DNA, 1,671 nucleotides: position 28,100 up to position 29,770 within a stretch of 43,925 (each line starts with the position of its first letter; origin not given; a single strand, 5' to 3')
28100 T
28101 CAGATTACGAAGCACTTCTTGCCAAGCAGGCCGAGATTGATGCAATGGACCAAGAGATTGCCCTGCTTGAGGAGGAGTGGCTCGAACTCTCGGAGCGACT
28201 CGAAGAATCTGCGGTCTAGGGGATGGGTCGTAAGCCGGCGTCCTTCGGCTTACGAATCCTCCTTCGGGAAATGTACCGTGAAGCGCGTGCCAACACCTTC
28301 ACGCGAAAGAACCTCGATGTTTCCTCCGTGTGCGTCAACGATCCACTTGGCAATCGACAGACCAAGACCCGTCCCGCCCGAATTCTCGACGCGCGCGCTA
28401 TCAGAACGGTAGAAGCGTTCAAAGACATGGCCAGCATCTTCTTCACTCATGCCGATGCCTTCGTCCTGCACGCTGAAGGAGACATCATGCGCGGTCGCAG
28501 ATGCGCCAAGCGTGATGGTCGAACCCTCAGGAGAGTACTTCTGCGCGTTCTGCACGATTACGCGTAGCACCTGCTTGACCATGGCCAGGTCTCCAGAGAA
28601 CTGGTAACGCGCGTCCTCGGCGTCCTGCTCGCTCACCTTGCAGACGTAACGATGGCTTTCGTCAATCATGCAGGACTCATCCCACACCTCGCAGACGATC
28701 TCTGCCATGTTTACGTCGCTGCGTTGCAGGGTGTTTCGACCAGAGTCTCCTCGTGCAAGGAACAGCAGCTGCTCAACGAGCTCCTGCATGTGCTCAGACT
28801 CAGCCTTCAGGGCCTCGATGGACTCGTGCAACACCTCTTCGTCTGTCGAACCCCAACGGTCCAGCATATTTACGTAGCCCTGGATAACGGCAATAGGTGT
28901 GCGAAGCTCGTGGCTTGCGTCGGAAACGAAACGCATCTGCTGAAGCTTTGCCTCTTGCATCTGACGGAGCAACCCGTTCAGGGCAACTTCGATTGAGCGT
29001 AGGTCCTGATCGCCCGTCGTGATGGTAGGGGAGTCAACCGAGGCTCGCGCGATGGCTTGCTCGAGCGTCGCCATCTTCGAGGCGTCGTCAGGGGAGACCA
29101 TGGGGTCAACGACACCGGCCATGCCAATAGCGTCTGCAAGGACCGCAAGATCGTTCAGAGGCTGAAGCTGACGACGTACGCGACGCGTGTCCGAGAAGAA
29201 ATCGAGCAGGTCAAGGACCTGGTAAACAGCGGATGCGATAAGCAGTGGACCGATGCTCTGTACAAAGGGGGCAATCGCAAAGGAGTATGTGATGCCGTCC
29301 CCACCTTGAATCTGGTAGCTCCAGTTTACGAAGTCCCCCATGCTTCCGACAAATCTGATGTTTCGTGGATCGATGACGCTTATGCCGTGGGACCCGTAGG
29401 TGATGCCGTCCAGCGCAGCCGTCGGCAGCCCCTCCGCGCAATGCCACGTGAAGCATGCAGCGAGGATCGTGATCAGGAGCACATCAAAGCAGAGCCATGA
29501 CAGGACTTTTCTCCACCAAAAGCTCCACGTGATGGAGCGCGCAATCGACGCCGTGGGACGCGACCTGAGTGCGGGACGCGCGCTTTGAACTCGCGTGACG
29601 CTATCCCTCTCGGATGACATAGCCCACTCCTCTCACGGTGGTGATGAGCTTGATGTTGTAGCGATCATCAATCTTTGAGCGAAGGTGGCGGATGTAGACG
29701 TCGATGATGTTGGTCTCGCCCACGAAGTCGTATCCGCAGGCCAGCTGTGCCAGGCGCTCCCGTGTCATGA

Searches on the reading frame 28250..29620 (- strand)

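Call 51: search_protein_families(library=padloc, proteins=[window:28250-29620:-], max_evalue=0.001)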
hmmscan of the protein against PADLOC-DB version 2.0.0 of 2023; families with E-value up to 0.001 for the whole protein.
window:28250-29620:- (456 aa): 2 families
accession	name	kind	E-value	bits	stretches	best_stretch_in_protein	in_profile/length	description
PDLC04647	PDC-M43B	-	3.3e-08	31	1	351-440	231-320/347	-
PDLC04648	PDC-M43B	-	0.00025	18.1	1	337-446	221-329/361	-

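Call 52: search_protein_families(library=pfam, proteins=[window:28250-29620:-], max_evalue=0.00001)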
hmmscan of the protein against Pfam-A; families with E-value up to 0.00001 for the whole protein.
window:28250-29620:- (456 aa): 2 families
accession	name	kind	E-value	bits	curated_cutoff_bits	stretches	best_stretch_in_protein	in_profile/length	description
PF02518.31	HATPase_c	-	6.7e-28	97.8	26.4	1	344-454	2-110/111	Histidine kinase-, DNA gyrase B-, and HSP90-like ATPase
PF00512.31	HisKA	-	1.6e-18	67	26.9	1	228-294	2-66/66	His Kinase A (phospho-acceptor) domain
